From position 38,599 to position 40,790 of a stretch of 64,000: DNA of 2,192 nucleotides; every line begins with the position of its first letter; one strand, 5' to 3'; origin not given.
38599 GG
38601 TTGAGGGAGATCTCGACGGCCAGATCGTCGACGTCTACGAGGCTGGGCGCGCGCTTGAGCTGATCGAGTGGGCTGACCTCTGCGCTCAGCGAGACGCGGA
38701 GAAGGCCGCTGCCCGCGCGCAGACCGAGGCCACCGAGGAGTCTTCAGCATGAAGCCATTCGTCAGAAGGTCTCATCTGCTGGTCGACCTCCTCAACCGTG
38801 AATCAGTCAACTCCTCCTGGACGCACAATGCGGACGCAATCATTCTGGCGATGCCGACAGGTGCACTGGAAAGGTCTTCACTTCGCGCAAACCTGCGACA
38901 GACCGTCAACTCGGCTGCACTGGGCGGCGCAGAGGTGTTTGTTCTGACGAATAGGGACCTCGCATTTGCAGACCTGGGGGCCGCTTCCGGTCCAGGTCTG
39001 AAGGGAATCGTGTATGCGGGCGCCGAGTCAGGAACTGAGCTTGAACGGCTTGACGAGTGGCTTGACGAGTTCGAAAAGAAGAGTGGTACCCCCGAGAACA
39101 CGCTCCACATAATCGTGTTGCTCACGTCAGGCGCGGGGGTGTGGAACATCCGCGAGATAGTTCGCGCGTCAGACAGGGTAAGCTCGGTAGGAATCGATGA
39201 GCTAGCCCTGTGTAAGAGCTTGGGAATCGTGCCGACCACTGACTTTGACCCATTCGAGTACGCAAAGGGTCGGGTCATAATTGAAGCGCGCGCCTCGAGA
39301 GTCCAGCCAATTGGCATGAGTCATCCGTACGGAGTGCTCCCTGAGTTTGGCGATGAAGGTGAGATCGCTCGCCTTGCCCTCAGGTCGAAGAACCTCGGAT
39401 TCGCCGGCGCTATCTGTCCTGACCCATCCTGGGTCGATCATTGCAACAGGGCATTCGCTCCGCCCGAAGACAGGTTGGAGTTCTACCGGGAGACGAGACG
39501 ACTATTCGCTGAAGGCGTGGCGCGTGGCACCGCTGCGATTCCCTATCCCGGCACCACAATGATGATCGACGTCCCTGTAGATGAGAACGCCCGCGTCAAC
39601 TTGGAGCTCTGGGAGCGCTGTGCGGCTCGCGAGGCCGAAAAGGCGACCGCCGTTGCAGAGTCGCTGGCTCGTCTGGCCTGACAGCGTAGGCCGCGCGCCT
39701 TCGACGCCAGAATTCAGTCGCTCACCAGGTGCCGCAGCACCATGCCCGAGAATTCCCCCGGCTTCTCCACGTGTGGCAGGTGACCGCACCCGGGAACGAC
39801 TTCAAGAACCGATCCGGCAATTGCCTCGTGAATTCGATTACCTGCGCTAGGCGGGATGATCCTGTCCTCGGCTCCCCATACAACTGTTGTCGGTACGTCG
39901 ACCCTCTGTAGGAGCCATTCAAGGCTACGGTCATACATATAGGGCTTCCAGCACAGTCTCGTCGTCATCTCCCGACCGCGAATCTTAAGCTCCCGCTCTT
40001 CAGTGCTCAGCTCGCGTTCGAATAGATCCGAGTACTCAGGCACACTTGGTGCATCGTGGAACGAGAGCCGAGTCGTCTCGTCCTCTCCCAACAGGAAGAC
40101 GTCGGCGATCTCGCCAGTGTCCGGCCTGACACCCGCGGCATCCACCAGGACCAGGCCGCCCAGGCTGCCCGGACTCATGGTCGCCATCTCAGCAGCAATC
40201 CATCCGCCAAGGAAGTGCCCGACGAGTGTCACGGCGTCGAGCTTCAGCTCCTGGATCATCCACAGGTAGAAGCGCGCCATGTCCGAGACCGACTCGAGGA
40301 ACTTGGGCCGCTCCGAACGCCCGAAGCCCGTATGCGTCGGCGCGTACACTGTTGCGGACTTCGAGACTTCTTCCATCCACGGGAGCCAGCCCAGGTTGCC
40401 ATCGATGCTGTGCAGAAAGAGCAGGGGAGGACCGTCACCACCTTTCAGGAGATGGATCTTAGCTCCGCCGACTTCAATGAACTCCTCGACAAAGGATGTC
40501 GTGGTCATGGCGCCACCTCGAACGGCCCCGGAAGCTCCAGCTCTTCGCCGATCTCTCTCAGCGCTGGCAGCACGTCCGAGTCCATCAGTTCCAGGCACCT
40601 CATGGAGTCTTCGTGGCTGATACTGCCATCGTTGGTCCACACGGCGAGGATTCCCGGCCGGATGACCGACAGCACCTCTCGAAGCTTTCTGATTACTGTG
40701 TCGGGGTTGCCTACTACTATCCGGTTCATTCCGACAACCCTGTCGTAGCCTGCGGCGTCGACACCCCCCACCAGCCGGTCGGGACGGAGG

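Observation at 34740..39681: ADP-forming acyl-CoA synthetase translationally coupled to three tandem CitE-like lyase paralogs, only one of them canonical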

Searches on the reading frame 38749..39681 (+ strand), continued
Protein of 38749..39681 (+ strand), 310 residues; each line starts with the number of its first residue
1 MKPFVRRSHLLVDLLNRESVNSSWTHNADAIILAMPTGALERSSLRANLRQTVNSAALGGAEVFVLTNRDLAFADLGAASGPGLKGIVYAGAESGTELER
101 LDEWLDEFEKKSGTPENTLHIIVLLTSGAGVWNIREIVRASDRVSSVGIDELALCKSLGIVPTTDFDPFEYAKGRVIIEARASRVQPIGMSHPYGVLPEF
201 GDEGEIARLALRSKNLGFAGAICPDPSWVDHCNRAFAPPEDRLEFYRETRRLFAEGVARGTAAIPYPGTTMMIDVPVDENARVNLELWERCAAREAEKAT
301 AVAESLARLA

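Call 57: find_encoding_contigs(protein=P0149, flank=7000, max_places=2)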
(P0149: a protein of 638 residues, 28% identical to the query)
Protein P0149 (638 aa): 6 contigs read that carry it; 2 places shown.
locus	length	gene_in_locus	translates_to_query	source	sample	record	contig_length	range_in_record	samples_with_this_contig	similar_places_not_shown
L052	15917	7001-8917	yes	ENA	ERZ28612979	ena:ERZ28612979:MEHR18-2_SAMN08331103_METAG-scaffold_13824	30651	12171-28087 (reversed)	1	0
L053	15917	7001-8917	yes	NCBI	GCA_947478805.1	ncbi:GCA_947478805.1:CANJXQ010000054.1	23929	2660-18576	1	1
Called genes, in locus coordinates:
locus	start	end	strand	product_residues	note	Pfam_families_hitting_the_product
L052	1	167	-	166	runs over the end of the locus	PF08843:AbiEii (weak), PF09970:DUF2204 (faint), PF19502:DUF6036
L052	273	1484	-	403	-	PF00067:p450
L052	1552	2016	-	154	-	PF12172:zf-ChsH2, PF01796:OB_ChsH2_C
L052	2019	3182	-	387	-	PF22691:Thiolase_C_1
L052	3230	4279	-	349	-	PF00248:Aldo_ket_red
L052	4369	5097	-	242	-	PF00005:ABC_tran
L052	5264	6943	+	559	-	PF02776:TPP_enzyme_N, PF00205:TPP_enzyme_M, PF02775:TPP_enzyme_C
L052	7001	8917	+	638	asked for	PF03328:HpcH_HpaI, PF22484:DUF6986 (faint), PF03328:HpcH_HpaI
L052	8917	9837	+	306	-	PF03328:HpcH_HpaI, PF15617:C-C_Bond_Lyase (faint)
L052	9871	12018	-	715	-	PF02629:CoA_binding, PF13380:CoA_binding_2, PF13607:Succ_CoA_lig, PF13549:ATP-grasp_5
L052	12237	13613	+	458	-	PF03972:MmgE_PrpD_N, PF19305:MmgE_PrpD_C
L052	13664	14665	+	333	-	PF03401:TctC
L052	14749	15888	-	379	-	PF04909:Amidohydro_2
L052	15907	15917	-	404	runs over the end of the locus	PF04909:Amidohydro_2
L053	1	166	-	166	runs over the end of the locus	PF08843:AbiEii (weak), PF09970:DUF2204 (faint), PF19502:DUF6036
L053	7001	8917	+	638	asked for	PF03328:HpcH_HpaI, PF22484:DUF6986 (faint), PF03328:HpcH_HpaI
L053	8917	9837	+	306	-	PF03328:HpcH_HpaI, PF15617:C-C_Bond_Lyase (faint)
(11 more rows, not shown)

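Call 58: find_encoding_contigs(protein=P0175, flank=7000, max_places=2)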
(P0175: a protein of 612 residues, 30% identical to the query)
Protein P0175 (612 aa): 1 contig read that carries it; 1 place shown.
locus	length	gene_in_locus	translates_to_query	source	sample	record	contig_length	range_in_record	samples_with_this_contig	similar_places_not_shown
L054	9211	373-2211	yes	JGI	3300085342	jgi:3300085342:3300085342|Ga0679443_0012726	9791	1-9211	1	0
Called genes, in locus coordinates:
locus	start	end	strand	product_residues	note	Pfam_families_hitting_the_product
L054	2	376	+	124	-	?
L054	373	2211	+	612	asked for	PF03328:HpcH_HpaI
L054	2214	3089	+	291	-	-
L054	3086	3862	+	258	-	PF00106:adh_short, PF08659:KR, PF13561:adh_short_C2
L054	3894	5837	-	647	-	PF02653:BPD_transp_2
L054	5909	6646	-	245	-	PF00005:ABC_tran, PF13304:AAA_21 (faint)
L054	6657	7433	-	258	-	PF02463:SMC_N (weak), PF13476:AAA_23 (weak), PF00005:ABC_tran, PF13304:AAA_21 (faint), PF12399:BCA_ABC_TP_C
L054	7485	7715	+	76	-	-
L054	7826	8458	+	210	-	PF00440:TetR_N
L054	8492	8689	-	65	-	-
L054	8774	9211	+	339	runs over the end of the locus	?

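Call 73: predict_structure(alignment_id=A5)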
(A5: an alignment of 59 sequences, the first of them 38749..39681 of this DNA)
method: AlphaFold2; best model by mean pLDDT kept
length: 310 residues; sequences in the alignment: 59
mean_pLDDT: 95.4   pTM: 0.92
mean pLDDT of the five models: 95.4, 95.1, 94.8, 94.5, 93.7
residues with pLDDT >= 90: 287; 70-90: 22; 50-70: 1; < 50: 0
segments of 3 or more residues with pLDDT < 50: none
pLDDT, mean of each block of 10 residues (from residue 1): 89 97 98 94 95 97 93 91 95 96 94 93 98 98 97 96 92 98 97 86 94 97 97 97 97 98 96 97 97 98 96
secondary structure, 60 per line:
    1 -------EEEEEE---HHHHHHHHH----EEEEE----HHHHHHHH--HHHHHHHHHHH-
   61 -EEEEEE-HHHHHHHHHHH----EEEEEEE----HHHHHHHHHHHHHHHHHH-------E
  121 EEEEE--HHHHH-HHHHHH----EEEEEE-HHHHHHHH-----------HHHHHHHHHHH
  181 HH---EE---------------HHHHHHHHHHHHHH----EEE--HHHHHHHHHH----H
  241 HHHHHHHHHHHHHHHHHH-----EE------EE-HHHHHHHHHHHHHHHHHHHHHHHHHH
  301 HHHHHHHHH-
elements in order: E8-13 H17-25 E30-34 H39-46 H49-59 E62-67 H69-79 E84-90 H95-112 E120-125 H128-132 H134-139 E144-149 H151-158 H170-182 H203-216 E221-223 H226-235 H240-258 H275-309

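Call 79: fold_search(model_id=the predicted structure, library=pdb)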
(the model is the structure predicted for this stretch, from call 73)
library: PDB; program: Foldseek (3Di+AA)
matches with E <= 10: 1497; with E <= 0.001: 259
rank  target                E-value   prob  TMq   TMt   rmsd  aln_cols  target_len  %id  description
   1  4l9y_A                1.9e-17  1.00  0.80  0.79   2.9       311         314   22  Crystal Structure of Rhodobacter sphaeroides malyl-CoA lyase in complex with magnesium, glyoxylate, and propionyl-CoA (released 2013-12-04)
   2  5vxc                  2.1e-17  1.00  0.81  0.84   2.8       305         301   20  Crystal Structure Analysis of human CLYBL in complex with free CoASH (released 2017-11-01)
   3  5vxo_A                4.7e-17  1.00  0.82  0.85   2.7       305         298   20  Crystal Structure Analysis of human CLYBL in complex with propionyl-CoA (released 2017-11-01)
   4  4l9z_A                5.5e-17  1.00  0.80  0.79   3.2       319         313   21  Crystal Structure of Rhodobacter sphaeroides malyl-CoA lyase in complex with magnesium, oxalate, and CoA (released 2013-12-04)
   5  4l9y_C                9.2e-17  1.00  0.82  0.81   2.7       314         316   21  Crystal Structure of Rhodobacter sphaeroides malyl-CoA lyase in complex with magnesium, glyoxylate, and propionyl-CoA (released 2013-12-04)
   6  4l9y_F                1.9e-16  1.00  0.79  0.79   2.9       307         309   22  Crystal Structure of Rhodobacter sphaeroides malyl-CoA lyase in complex with magnesium, glyoxylate, and propionyl-CoA (released 2013-12-04)
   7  5ugr                  3.2e-16  1.00  0.73  0.71   5.1       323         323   21  Malyl-CoA lyase from Methylobacterium extorquens (released 2017-02-08)
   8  6kin_F                1.5e-15  1.00  0.79  0.72   4.0       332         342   16  Crystal structure of the tri-functional malyl-CoA lyase from Roseiflexus castenholzii (released 2019-09-04)
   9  6kkh_F                3.2e-15  1.00  0.73  0.67   5.8       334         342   17  Crystal structure of the oxalate bound malyl-CoA lyase from Roseiflexus castenholzii (released 2019-09-04)
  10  6kkh_E                3.2e-15  1.00  0.72  0.65   6.5       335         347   17  Crystal structure of the oxalate bound malyl-CoA lyase from Roseiflexus castenholzii (released 2019-09-04)
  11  4l7z_E                3.2e-15  1.00  0.72  0.66   5.9       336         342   19  Crystal Structure of Chloroflexus aurantiacus malyl-CoA lyase (released 2013-12-04)
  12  6kkh_J                3.6e-15  1.00  0.74  0.67   5.3       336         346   18  Crystal structure of the oxalate bound malyl-CoA lyase from Roseiflexus castenholzii (released 2019-09-04)
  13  6kkh_C                4.5e-15  1.00  0.74  0.67   6.1       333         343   17  Crystal structure of the oxalate bound malyl-CoA lyase from Roseiflexus castenholzii (released 2019-09-04)
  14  6kin_E                6.3e-15  1.00  0.82  0.74   3.7       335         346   16  Crystal structure of the tri-functional malyl-CoA lyase from Roseiflexus castenholzii (released 2019-09-04)
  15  6kkh_B                7.9e-15  1.00  0.81  0.73   4.0       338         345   17  Crystal structure of the oxalate bound malyl-CoA lyase from Roseiflexus castenholzii (released 2019-09-04)
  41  4l9y_B                2.0e-12  1.00  0.68  0.79   2.6       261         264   21  Crystal Structure of Rhodobacter sphaeroides malyl-CoA lyase in complex with magnesium, glyoxylate, and propionyl-CoA (released 2013-12-04)
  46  4l9y_D                5.2e-12  1.00  0.67  0.78   2.7       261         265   21  Crystal Structure of Rhodobacter sphaeroides malyl-CoA lyase in complex with magnesium, glyoxylate, and propionyl-CoA (released 2013-12-04)
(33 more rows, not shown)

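Call 81: search_protein_families(library=pfam, proteins=[L024:7362-8456:+, L024:8602-9708:-, L024:5008-6810:+, L027:8389-9906:+, L027:11067-12269:+, L027:7207-8208:-, L030:7876-8874:+, L030:5492-7099:-, L039:7896-8990:+, L010:10882-11520:+], max_evalue=0.001)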
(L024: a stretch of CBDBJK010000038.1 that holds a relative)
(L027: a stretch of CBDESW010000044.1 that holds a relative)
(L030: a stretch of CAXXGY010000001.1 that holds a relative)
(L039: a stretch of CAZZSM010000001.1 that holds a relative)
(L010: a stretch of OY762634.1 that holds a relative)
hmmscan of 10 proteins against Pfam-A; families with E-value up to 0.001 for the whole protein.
L024:7362-8456:+ (364 aa): 1 family
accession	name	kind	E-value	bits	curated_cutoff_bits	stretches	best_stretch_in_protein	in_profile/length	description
PF00999.27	Na_H_Exchanger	-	1.2e-26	93.9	26.2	1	10-268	115-373/375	Sodium/hydrogen exchanger, transmembrane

L024:8602-9708:- (368 aa): 2 families
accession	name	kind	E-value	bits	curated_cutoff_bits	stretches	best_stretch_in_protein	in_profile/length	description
PF13378.12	MR_MLE_C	-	1.8e-67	227.7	29.4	1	149-361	2-218/219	Enolase C-terminal domain-like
PF02746.21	MR_MLE_N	-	1.2e-15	58.2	22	1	38-127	30-117/117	Mandelate racemase / muconate lactonizing enzyme, N-terminal domain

L024:5008-6810:+ (600 aa): 1 family
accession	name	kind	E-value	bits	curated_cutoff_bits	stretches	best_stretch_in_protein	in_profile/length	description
PF01019.26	G_glu_transpept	-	5.4e-122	408.7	27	1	45-593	2-510/512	Gamma-glutamyltranspeptidase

L027:8389-9906:+ (505 aa): 2 families
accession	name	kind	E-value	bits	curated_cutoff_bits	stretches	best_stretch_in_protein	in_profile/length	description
PF02782.22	FGGY_C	-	6.8e-40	137.4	27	1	271-460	2-197/198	FGGY family of carbohydrate kinases, C-terminal domain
PF00370.27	FGGY_N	-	1.9e-34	119.8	28.8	1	127-261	113-245/245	FGGY family of carbohydrate kinases, N-terminal domain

L027:11067-12269:+ (400 aa): 13 families
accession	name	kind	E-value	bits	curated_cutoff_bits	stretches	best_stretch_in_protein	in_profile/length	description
PF13191.12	AAA_16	-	3.3e-11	44.4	32.6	1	32-159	9-146/167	AAA ATPase domain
PF13401.12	AAA_22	-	1.1e-08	35.9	27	1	47-188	6-124/130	AAA domain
PF20703.3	nSTAND1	-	2e-06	28.1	27.1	1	30-243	18-217/379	Novel STAND NTPase 1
PF00004.35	AAA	-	4.4e-06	27.6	21.2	1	49-183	1-105/131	ATPase family associated with various cellular activities (AAA)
PF05621.17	TniB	-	4.3e-05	23.5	22.4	0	146-203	120-178/189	Bacterial TniB protein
PF01637.24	ATPase_2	-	5.1e-05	23.6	33.2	0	148-233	113-201/225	ATPase domain predominantly from Archaea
PF13481.12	AAA_25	-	7.7e-05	22.8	27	1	46-158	33-156/195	AAA domain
PF05496.18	RuvB_N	-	0.00014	22.1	27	0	44-70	31-57/159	Holliday junction DNA helicase RuvB P-loop domain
PF07728.20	AAA_5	-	0.00015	22.2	22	0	48-164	1-85/139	AAA domain (dynein-related subfamily)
PF05729.18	NACHT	-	0.00019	21.7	26.7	1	49-227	3-165/167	NACHT domain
PF20720.3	nSTAND3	-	0.00039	20.6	27.2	1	44-116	15-81/155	Novel STAND NTPase 3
PF05673.19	DUF815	-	0.00046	19.9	23.8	1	45-99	52-102/249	Protein of unknown function (DUF815)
PF13173.12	AAA_14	-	0.00063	20.2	27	0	48-218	4-128/129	AAA domain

L027:7207-8208:- (333 aa): 1 family
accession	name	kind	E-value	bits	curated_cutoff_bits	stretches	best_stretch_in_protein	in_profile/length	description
PF18731.6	HEPN_Swt1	-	1.3e-06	29.1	27.5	1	14-123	1-100/115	Swt1-like HEPN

L030:7876-8874:+ (332 aa): 3 families
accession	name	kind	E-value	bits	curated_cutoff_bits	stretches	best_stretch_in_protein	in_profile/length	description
PF00561.26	Abhydrolase_1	-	9.6e-18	65.2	25.8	1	71-300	6-245/245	alpha/beta hydrolase fold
PF12697.13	Abhydrolase_6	-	1.7e-17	65.3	26.3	1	78-305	11-216/217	Alpha/beta hydrolase family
PF12146.15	Hydrolase_4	-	9.1e-10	38.7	27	1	87-269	27-205/239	Serine aminopeptidase, S33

L030:5492-7099:- (535 aa): 0 families

L039:7896-8990:+ (364 aa): 1 family
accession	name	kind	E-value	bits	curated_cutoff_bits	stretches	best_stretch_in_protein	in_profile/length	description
PF03328.21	HpcH_HpaI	-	1.9e-22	80.1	25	1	47-284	1-220/221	HpcH/HpaI aldolase/citrate lyase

L010:10882-11520:+ (212 aa): 1 family
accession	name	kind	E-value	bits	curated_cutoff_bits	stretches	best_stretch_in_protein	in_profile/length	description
PF05685.18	Uma2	-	5.4e-34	117.6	27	1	39-207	2-171/172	Putative restriction endonuclease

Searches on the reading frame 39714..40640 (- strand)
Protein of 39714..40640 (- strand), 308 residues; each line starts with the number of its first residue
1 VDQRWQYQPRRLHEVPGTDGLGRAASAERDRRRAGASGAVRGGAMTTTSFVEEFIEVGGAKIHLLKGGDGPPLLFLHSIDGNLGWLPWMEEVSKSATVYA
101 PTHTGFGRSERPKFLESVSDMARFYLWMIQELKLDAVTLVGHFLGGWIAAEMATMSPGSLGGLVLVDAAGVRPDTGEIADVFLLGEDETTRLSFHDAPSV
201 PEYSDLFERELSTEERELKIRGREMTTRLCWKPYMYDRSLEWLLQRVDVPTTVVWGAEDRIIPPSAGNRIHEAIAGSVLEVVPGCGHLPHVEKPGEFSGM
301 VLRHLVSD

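Call 10: search_protein_families(library=pfam, proteins=[window:39714-40640:-], max_evalue=0.001)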
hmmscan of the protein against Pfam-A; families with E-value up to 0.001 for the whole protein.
window:39714-40640:- (308 aa): 3 families
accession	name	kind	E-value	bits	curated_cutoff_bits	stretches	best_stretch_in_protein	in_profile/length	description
PF00561.26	Abhydrolase_1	-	2.2e-22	80.4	25.8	1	71-294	1-245/245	alpha/beta hydrolase fold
PF12697.13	Abhydrolase_6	-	3e-17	64.5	26.3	1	73-297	1-214/217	Alpha/beta hydrolase family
PF12146.15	Hydrolase_4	-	5.4e-12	45.9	27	1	97-293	33-238/239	Serine aminopeptidase, S33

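Call 44: search_protein_families(library=ncbifam, proteins=[window:39714-40640:-], max_evalue=0.00001)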
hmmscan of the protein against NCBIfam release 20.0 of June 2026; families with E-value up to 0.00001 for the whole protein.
window:39714-40640:- (308 aa): 20 families
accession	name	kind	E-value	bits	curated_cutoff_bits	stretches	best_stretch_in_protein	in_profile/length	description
NF011457.0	PRK14875.1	equivalog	4e-27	95.2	307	2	47-173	107-236/372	acetoin dehydrogenase dihydrolipoyllysine-residue acetyltransferase subunit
NF051488.1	bifunc_PcaDC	exception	6e-22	78.3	390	1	69-306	11-251/375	bifunctional 3-oxoadipate enol-lactonase/4-carboxymuconolactone decarboxylase PcaDC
TIGR02427.1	protocat_pcaD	equivalog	1.6e-20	73.6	255.85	2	243-305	188-250/251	3-oxoadipate enol-lactonase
NF050089.1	i_nPHAscl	equivalog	5.8e-17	61.7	300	1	81-172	30-121/288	intracellular short-chain-length polyhydroxyalkanoate depolymerase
NF051487.1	bifunc_PcaCD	exception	1.3e-16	60.7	430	2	244-305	350-411/413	bifunctional 4-carboxymuconolactone decarboxylase/3-oxoadipate enol-lactonase PcaCD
TIGR03056.1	bchO_mg_che_rel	equivalog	1e-15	57.5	172.55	1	240-304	212-276/278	alpha/beta fold hydrolase BchO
NF045632.1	hydroxlase_HsaD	equivalog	1.8e-14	53.4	400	1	51-171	13-140/290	4,5:9,10-diseco-3-hydroxy-5,9,17-trioxoandrosta-1(10),2-diene-4-oate hydrolase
NF052614.1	AB_fold_OlsI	equivalog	3.8e-12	46.3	385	1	126-306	80-256/272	ornithine lipid biosynthesis O-acyltransferase OlsI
NF002938.0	PRK03592.1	equivalog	1.2e-11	44.6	241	1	48-173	8-133/298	haloalkane dehalogenase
TIGR03611.1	RutD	equivalog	1.9e-10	40.5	238.5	1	85-168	29-113/258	pyrimidine utilization protein D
TIGR03695.1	menH_SHCHC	equivalog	9.1e-10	38.4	208.55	0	70-168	2-104/252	2-succinyl-6-hydroxy-2,4-cyclohexadiene-1-carboxylate synthase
NF002873.0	PRK03204.1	equivalog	2.1e-09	37.1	466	1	54-169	18-135/286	haloalkane dehalogenase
TIGR01738.1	bioH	equivalog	2.4e-09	37.2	206.95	0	243-300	183-240/245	pimeloyl-ACP methyl ester esterase BioH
TIGR01250.1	pro_imino_pep_2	subfamily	1.7e-08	34.4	167.65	0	244-302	227-284/288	proline iminopeptidase-family hydrolase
TIGR03343.1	biphenyl_bphD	equivalog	4.1e-08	32.8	462.15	0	245-305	220-280/282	2-hydroxy-6-oxo-6-phenylhexa-2,4-dienoate hydrolase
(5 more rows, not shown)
